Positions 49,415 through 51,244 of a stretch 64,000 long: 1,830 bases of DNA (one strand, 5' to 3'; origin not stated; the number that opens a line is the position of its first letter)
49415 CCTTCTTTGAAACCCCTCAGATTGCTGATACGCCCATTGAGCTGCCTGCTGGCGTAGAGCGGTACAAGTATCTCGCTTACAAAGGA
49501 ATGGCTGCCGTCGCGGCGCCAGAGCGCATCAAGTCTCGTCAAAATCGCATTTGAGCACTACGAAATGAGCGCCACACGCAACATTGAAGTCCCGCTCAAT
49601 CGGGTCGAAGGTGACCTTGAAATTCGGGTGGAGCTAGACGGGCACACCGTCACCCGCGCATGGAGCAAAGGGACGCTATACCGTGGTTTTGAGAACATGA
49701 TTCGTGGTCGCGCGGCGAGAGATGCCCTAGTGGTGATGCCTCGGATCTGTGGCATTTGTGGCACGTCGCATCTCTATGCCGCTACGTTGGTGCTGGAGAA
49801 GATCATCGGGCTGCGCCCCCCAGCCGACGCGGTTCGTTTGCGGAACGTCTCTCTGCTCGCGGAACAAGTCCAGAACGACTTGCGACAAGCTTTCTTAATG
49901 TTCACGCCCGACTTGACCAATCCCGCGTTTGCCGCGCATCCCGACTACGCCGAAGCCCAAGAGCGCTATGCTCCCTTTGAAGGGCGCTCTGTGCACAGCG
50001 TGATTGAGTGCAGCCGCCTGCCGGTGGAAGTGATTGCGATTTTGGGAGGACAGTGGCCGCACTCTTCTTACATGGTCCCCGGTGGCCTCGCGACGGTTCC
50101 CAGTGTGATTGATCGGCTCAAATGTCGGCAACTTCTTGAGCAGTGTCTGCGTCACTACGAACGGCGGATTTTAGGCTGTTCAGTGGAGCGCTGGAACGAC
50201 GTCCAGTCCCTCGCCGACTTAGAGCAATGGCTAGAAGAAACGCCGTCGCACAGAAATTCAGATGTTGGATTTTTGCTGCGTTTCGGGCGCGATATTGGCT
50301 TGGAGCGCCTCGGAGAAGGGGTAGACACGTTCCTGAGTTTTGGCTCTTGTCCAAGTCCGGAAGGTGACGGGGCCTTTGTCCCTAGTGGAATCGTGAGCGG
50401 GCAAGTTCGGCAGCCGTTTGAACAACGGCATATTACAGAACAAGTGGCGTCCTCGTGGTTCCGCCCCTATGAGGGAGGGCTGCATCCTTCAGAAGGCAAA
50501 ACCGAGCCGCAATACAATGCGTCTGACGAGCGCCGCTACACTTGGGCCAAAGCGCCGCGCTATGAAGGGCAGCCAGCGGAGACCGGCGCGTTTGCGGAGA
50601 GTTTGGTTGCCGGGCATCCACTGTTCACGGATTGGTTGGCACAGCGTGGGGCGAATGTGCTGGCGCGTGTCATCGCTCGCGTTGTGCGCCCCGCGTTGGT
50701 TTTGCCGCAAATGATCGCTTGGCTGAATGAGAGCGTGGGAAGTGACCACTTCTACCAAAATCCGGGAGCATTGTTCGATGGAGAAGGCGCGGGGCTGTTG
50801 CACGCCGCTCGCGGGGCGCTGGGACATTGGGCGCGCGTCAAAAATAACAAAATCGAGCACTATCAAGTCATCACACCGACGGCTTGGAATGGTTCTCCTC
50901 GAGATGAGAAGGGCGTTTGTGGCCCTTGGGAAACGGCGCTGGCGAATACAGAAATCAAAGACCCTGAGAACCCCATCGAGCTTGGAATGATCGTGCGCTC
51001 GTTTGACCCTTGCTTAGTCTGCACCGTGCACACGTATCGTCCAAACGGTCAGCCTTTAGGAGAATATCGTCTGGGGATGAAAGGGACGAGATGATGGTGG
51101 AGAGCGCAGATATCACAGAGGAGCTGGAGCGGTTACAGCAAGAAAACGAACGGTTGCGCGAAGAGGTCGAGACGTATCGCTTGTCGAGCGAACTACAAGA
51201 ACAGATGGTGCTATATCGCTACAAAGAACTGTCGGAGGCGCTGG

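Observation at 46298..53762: Cytoplasmic [NiFe] hydrogenase embedded in a three-kinase phosphorelay with no DNA-binding output: candidate H2-sensing module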

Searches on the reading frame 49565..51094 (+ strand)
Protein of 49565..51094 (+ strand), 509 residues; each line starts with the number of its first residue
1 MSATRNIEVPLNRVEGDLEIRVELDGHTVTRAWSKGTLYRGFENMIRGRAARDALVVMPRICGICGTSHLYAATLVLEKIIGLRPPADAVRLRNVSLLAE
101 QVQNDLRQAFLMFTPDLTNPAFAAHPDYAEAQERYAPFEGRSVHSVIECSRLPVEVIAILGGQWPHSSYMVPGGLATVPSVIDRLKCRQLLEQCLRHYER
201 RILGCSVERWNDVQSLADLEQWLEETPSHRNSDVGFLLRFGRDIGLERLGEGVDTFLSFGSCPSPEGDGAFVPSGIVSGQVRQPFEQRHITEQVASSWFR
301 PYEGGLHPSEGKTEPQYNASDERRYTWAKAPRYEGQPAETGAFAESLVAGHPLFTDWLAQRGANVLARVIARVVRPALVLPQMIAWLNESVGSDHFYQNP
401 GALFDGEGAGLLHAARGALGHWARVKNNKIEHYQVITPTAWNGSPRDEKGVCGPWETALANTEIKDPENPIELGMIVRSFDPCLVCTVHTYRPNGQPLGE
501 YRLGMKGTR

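Call 4: search_protein_families(library=pfam, proteins=[window:49565-51094:+], max_evalue=0.01)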
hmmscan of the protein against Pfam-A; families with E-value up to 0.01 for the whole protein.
window:49565-51094:+ (509 aa): 1 family
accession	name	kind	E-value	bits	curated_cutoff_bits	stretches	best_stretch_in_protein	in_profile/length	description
PF00374.24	NiFeSe_Hases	-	3.1e-76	257.8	25.8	2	148-489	158-508/508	Nickel-dependent hydrogenase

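Call 7: find_homologous_proteins(query=window:49565-51094:+, max_evalue=1e-10)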
Query window:49565-51094:+ (509 aa): 3725 proteins with E <= 1e-10 among 8000 candidates; the best 120 are listed.
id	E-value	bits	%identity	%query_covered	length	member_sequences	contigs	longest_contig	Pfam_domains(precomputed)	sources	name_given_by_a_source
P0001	0.0e+0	1194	100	100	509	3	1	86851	PF00374.25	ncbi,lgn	-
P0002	3.5e-190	651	55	99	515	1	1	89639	PF00374.25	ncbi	-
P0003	5.3e-188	644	56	97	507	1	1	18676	PF00374.25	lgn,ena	-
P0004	1.6e-187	642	55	96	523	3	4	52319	PF00374.25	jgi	-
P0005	1.6e-186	639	54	99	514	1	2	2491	PF00374.25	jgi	jgi:Ni,Fe-hydrogenase I large subunit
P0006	3.6e-186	638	55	98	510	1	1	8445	PF00374.25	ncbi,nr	ncbi:MAG: nickel-dependent hydrogenase large subunit [Chloroflexi bacterium]|nr:nickel-dependent hyd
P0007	8.0e-186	637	55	99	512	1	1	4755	PF00374.25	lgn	-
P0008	2.2e-185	635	54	99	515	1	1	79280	PF00374.25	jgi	jgi:hydrogenase large subunit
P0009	2.2e-185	635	54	99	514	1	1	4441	PF00374.25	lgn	-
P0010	1.5e-184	633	55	97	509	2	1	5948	PF00374.25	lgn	-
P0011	8.6e-184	630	54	99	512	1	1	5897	PF00374.25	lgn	-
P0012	1.1e-183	630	56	95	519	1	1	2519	PF00374.25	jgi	jgi:hydrogenase large subunit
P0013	1.3e-183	629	55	96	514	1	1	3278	PF00374.25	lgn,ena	-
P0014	2.0e-183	629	53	99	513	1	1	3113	PF00374.25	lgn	-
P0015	2.1e-183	629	55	99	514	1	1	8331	PF00374.25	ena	-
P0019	1.8e-182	626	53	96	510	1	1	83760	PF00374.25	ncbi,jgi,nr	ncbi:MAG: nickel-dependent hydrogenase large subunit [Planctomycetes bacterium]|nr:nickel-dependent 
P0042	7.1e-180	617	54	99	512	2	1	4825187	PF00374.25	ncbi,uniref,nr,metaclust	ncbi:Uptake hydrogenase large subunit [Magnetospirillum sp. XM-1]|uniref:nickel-dependent hydrogenas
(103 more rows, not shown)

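Call 8: search_solved_structures(query=window:49565-51094:+, max_evalue=0.001)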
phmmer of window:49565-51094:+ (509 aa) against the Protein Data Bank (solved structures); distinct sequences matched with E-value up to 0.001: 69 (the best 60 are shown).
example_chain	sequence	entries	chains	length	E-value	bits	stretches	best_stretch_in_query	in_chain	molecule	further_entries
7uus_A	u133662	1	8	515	2.9e-109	369.2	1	10-489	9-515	Hydrogenase-2, large subunit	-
7utd_A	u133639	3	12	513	3.1e-109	369.1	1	10-489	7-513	Hydrogenase-2, large subunit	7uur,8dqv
1e3d_B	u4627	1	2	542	6.9e-58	199.7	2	250-489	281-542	[NiFe] hydrogenase large subunit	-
1h2a_L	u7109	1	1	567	1.3e-57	198.8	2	252-494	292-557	HYDROGENASE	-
1frf_L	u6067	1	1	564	3.8e-57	197.2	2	263-497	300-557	[NI-FE] HYDROGENASE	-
1ubh_L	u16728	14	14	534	5.4e-57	196.7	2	252-489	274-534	Periplasmic [NiFe] hydrogenase large subunit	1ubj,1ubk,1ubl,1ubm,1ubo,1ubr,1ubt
4u9h_L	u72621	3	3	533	5.7e-57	196.6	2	252-489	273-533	Periplasmic [NiFe] hydrogenase large subunit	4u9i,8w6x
5xle_L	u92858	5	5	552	6.4e-57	196.5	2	252-489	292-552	Periplasmic [NiFe] hydrogenase large subunit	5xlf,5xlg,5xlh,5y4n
1h2r_L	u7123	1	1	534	7.8e-57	196.2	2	252-489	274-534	PROTEIN (PERIPLASMIC [NIFE] HYDROGENASE LARGE SUBUNIT)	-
5jsu_B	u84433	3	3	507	4.7e-56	193.6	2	247-492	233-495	Periplasmic [NiFeSe] hydrogenase, large subunit, selenocysteine-containing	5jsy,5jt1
3cus_Q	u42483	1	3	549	5.1e-56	193.5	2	263-489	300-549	Periplasmic [NiFe] hydrogenase large subunit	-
1yrq_H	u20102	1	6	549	5.2e-56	193.5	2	256-489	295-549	Periplasmic [NiFe] hydrogenase large subunit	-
3cur_H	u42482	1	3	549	6.1e-56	193.3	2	263-489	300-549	Periplasmic [NiFe] hydrogenase large subunit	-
4ud2_Q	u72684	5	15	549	6.2e-56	193.2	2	263-489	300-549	NICKEL-DEPENDENT HYDROGENASE LARGE SUBUNIT | PERIPLASMIC [NIFE] HYDROGENASE LARGE SUBUNIT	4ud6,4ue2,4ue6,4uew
4ucq_Q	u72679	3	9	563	6.9e-56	193.1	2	263-489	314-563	NICKEL-DEPENDENT HYDROGENASE LARGE SUBUNIT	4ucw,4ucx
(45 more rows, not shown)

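Call 9: find_encoding_contigs(protein=P0001, flank=10000, max_places=3)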
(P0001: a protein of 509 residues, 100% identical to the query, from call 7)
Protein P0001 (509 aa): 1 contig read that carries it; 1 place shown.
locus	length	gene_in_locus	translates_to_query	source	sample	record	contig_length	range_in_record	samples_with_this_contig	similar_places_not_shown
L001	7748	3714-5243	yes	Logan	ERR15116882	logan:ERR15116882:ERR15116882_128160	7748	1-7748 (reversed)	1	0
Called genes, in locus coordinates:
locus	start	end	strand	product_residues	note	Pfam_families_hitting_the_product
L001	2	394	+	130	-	?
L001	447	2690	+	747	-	PF00989:PAS, PF13426:PAS_9, PF00989:PAS, PF08448:PAS_4 (weak), PF13426:PAS_9, PF00512:HisKA, PF02518:HATPase_c, PF00072:Response_reg, +2 more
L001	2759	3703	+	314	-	PF01058:Oxidored_q6, PF14720:NiFe_hyd_SSU_C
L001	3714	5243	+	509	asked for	PF00374:NiFeSe_Hases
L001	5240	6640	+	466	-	PF00989:PAS, PF13426:PAS_9, PF24820:Diguanyl_cycl_sensor (faint), PF02518:HATPase_c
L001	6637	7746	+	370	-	?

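Call 12: search_dna_similar(query=window:49565-51094:+, collection=plasmids, mode=protein, max_rows=30)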
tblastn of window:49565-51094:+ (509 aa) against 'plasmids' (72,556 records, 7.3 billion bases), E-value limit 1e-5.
Records with a match: 137; places in all: 180; records where one place covers at least 80% of the query: 107.
Best place of each record, by identity: <60% 137.
By first word of the organism name: Rhizobium 25; Azospirillum 13; Escherichia 13; Bradyrhizobium 10; Sinorhizobium 7; Alteromonas 7; Mesorhizobium 6; Paraburkholderia 5; Cupriavidus 4; Clostridium 3; and 33 more.
By predicted mobility (MOB-suite, as given by PLSDB): non-mobilizable 73; conjugative 44; mobilizable 20.
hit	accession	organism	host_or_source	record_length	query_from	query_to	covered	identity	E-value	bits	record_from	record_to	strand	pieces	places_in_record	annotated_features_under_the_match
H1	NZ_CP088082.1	Ideonella dechloratans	Cell culture,Activated sludge, ...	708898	6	489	95%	46.0%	5e-119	392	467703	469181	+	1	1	nickel-dependent hydrogenase large subunit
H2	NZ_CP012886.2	Mycobacterium intracellulare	sputum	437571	10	491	95%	41.0%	2e-105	353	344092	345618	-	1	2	nickel-dependent hydrogenase large subunit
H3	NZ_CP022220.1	Bradyrhizobium guangxiense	peanut,cell culture,roots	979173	2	509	100%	38.7%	4e-92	314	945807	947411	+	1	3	nickel-dependent hydrogenase large subunit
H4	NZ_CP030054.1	Bradyrhizobium guangzhouense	Arachis hypogaea,Microbe,nodule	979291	2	509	100%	38.7%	4e-92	314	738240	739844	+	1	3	nickel-dependent hydrogenase large subunit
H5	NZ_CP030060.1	Bradyrhizobium sp. CCBAU 53351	Arachis hypogaea,Microbe,nodule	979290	2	509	100%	38.7%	4e-92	314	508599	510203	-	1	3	nickel-dependent hydrogenase large subunit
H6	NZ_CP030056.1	Bradyrhizobium sp. CCBAU 53340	Arachis hypogaea,Microbe,nodule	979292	2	509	100%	38.7%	4e-92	314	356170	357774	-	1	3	nickel-dependent hydrogenase large subunit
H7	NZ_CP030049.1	Bradyrhizobium sp. CCBAU 53338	Arachis hypogaea,Microbe,nodule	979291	2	509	100%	38.7%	4e-92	314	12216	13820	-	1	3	nickel-dependent hydrogenase large subunit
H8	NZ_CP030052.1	Bradyrhizobium guangdongense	peanut,cell culture,roots of peanut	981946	2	509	100%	38.7%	4e-92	314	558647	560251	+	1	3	nickel-dependent hydrogenase large subunit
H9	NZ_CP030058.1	Bradyrhizobium guangdongense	Arachis hypogaea,Microbe,nodule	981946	2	509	100%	38.7%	4e-92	314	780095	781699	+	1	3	nickel-dependent hydrogenase large subunit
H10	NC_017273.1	Thermus thermophilus SG0.5JP17-16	-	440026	11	491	94%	40.9%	6e-103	346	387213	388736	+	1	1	nickel-dependent hydrogenase large subunit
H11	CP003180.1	Sulfobacillus acidophilus DSM 10332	coal spoil heap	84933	7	496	96%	39.4%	3e-101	341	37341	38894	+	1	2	Cytochrome-c3 hydrogenase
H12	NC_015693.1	Runella slithyformis DSM 19594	fresh water lake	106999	1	503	99%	38.1%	3e-101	341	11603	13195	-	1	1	nickel-dependent hydrogenase large subunit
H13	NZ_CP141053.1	Paracoccus denitrificans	-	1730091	1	489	96%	38.4%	4e-78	274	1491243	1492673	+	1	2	none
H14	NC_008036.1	Sphingopyxis alaskensis RB2256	-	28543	1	502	99%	36.9%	2e-91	312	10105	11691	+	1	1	nickel-dependent hydrogenase large subunit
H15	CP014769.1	Hymenobacter psoromatis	Lichen,single cell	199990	1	503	99%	36.4%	6e-97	328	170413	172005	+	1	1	cytochrome-c3 hydrogenase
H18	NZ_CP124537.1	Fuscovulum ytuae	pure culture,sediment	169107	4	489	95%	37.5%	2e-75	266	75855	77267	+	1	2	nickel-dependent hydrogenase large subunit | HupU protein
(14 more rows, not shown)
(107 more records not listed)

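Call 18: find_encoding_contigs(protein=P0002, flank=10000, max_places=2)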
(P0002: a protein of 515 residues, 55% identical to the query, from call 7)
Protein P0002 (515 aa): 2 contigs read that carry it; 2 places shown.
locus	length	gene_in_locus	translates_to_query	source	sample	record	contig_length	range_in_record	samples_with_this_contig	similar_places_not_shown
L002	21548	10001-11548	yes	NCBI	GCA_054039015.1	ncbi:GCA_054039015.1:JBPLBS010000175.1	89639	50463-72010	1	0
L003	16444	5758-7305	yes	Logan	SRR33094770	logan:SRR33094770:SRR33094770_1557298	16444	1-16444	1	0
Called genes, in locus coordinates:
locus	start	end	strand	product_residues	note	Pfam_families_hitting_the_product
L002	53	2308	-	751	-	PF16586:DUF5060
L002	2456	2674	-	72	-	PF01106:NifU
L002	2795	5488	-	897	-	PF00133:tRNA-synt_1, PF09334:tRNA-synt_1g (weak), PF13603:tRNA-synt_1_2, PF08264:Anticodon_1, PF10458:Val_tRNA-synt_C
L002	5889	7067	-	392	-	PF02606:LpxK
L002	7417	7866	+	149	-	PF04074:DUF386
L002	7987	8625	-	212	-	-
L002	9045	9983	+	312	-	PF01058:Oxidored_q6, PF14720:NiFe_hyd_SSU_C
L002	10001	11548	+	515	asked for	PF00374:NiFeSe_Hases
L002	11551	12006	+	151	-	PF01750:HycI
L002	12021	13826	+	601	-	PF00512:HisKA, PF02518:HATPase_c, PF00072:Response_reg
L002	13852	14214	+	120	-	PF00072:Response_reg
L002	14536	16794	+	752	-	PF00512:HisKA, PF00072:Response_reg, PF02518:HATPase_c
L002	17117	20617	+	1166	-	PF19543:GH123_N (weak)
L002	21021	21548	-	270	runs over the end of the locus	PF04951:Peptidase_M55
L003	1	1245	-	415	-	?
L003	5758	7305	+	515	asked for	PF00374:NiFeSe_Hases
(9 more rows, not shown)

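Call 19: find_encoding_contigs(protein=P0042, flank=10000, max_places=1)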
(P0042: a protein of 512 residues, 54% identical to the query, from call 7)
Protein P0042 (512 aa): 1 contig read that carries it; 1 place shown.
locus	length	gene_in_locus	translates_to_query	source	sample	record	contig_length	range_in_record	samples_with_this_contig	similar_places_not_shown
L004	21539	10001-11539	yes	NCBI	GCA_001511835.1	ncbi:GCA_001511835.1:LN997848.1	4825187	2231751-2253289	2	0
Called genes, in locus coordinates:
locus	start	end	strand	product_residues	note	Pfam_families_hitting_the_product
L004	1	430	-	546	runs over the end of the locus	PF03354:TerL_ATPase, PF03237:Terminase_6N (weak), PF20441:TerL_nuclease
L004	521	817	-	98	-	-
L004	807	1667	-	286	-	-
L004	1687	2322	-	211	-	-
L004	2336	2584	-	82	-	-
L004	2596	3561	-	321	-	-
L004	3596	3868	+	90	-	-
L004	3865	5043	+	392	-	PF00589:Phage_integrase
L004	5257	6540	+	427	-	PF06723:MreB_Mbl (faint), PF00012:HSP70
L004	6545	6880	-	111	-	PF01740:STAS, PF13466:STAS_2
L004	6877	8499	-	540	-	PF00072:Response_reg, PF07228:SpoIIE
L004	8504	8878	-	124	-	PF00072:Response_reg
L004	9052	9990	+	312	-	PF01058:Oxidored_q6, PF14720:NiFe_hyd_SSU_C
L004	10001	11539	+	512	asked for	PF00374:NiFeSe_Hases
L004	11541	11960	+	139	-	PF01750:HycI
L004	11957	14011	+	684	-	PF00989:PAS, PF08448:PAS_4, PF13426:PAS_9, PF00512:HisKA, PF02518:HATPase_c, PF00072:Response_reg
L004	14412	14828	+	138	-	PF12840:HTH_20 (weak), PF01022:HTH_5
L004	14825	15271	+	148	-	PF01451:LMWPc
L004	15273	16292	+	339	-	PF01758:SBF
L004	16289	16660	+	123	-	PF06953:ArsD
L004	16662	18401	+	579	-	PF00142:Fer4_NifH (weak), PF01656:CbiA, PF02374:ArsA_ATPase, PF13614:AAA_31, PF13481:AAA_25 (weak), PF01656:CbiA, PF02374:ArsA_ATPase, PF02374:ArsA_ATPase, +6 more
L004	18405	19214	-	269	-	PF03239:FTR1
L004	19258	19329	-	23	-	-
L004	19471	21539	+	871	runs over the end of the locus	PF00753:Lactamase_B, PF23023:Anti-Pycsar_Apyc1, PF12706:Lactamase_B_2 (weak), PF00027:cNMP_binding, PF01814:Hemerythrin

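Call 20: find_encoding_contigs(protein=P0019, flank=10000, max_places=1)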
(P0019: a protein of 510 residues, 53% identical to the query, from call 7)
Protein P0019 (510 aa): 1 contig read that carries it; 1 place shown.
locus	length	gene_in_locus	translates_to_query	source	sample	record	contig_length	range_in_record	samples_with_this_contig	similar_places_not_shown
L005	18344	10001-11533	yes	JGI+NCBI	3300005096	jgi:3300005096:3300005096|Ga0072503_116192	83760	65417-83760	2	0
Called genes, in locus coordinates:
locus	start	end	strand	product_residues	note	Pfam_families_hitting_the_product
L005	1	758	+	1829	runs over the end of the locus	-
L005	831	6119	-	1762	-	PF01442:Apolipoprotein (faint), PF04513:Baculo_PEP_C (faint), PF05531:NPV_P10 (faint), PF06160:EzrA (faint), PF07889:DUF1664 (faint), PF08702:Fib_alpha (faint), PF01966:HD, PF13487:HD_5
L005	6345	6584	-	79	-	-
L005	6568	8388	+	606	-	PF13620:CarboxypepD_reg (faint), PF00331:Glyco_hydro_10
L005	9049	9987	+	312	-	PF01058:Oxidored_q6, PF14720:NiFe_hyd_SSU_C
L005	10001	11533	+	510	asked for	PF00374:NiFeSe_Hases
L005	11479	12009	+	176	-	PF01750:HycI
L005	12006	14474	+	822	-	PF00512:HisKA, PF02518:HATPase_c, PF00072:Response_reg, PF01627:Hpt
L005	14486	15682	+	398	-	PF00072:Response_reg, PF07228:SpoIIE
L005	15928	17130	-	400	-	PF00248:Aldo_ket_red, PF13183:Fer4_8 (faint), PF13484:Fer4_16 (faint), PF00037:Fer4 (faint), PF12798:Fer4_3 (faint), PF12838:Fer4_7, PF13187:Fer4_9 (weak), PF13534:Fer4_17 (weak), +1 more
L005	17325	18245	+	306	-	PF00892:EamA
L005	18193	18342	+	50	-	?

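Call 21: find_encoding_contigs(protein=P0122, flank=10000, max_places=1)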
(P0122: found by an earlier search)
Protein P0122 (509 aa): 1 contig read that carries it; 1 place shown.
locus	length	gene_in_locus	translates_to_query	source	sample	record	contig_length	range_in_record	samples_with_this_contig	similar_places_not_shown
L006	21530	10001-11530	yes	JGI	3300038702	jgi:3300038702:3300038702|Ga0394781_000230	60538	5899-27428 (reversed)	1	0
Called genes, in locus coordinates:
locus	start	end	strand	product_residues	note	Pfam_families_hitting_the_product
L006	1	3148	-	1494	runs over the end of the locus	PF00310:GATase_2, PF04898:Glu_syn_central, PF01645:Glu_synthase, PF01493:GXGXG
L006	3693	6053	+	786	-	PF00403:HMA (weak), PF00122:E1-E2_ATPase, PF00702:Hydrolase, PF08282:Hydrolase_3 (weak)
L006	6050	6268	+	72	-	PF03597:FixS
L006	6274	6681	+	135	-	PF00582:Usp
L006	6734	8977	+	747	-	PF00989:PAS, PF13426:PAS_9, PF00989:PAS, PF08448:PAS_4 (weak), PF13426:PAS_9, PF00512:HisKA, PF02518:HATPase_c, PF00072:Response_reg, +2 more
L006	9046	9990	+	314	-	PF01058:Oxidored_q6, PF14720:NiFe_hyd_SSU_C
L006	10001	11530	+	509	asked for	PF00374:NiFeSe_Hases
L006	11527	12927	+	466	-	PF00989:PAS, PF13426:PAS_9, PF24820:Diguanyl_cycl_sensor (faint), PF02518:HATPase_c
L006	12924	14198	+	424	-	PF00072:Response_reg, PF00512:HisKA (weak), PF02518:HATPase_c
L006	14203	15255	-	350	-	PF01193:RNA_pol_L, PF01000:RNA_pol_A_bac, PF03118:RNA_pol_A_CTD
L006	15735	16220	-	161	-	PF01252:Peptidase_A8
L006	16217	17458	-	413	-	PF01409:tRNA-synt_2d (faint), PF13393:tRNA-synt_His, PF00587:tRNA-synt_2b (weak), PF03129:HGTP_anticodon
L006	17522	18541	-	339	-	PF03167:UDG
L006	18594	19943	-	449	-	PF00004:AAA (weak), PF07728:AAA_5 (faint), PF07724:AAA_2, PF00004:AAA (weak)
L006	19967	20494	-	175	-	PF00227:Proteasome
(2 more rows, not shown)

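Call 32: find_related_loci(query=window:49565-51094:+, collection=genome_contigs, flank=10000)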
Query window:49565-51094:+ (509 aa) in genome_contigs; peptide patterns used: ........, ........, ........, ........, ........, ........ (x = any residue, [..] = any of these).
132 stretches matched a pattern; 1 encode a relative of the query (tblastn E <= 1e-3); 1 distinct loci.
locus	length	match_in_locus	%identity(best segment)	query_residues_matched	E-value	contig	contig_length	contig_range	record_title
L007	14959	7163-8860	27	1-499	3e-59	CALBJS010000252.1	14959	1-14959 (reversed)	MAG TPA_asm: uncultured Peptococcaceae bacterium isolate SRR1562003_bin.80_CONCOCT_v1.1_MAG genome assembly, contig: ERZ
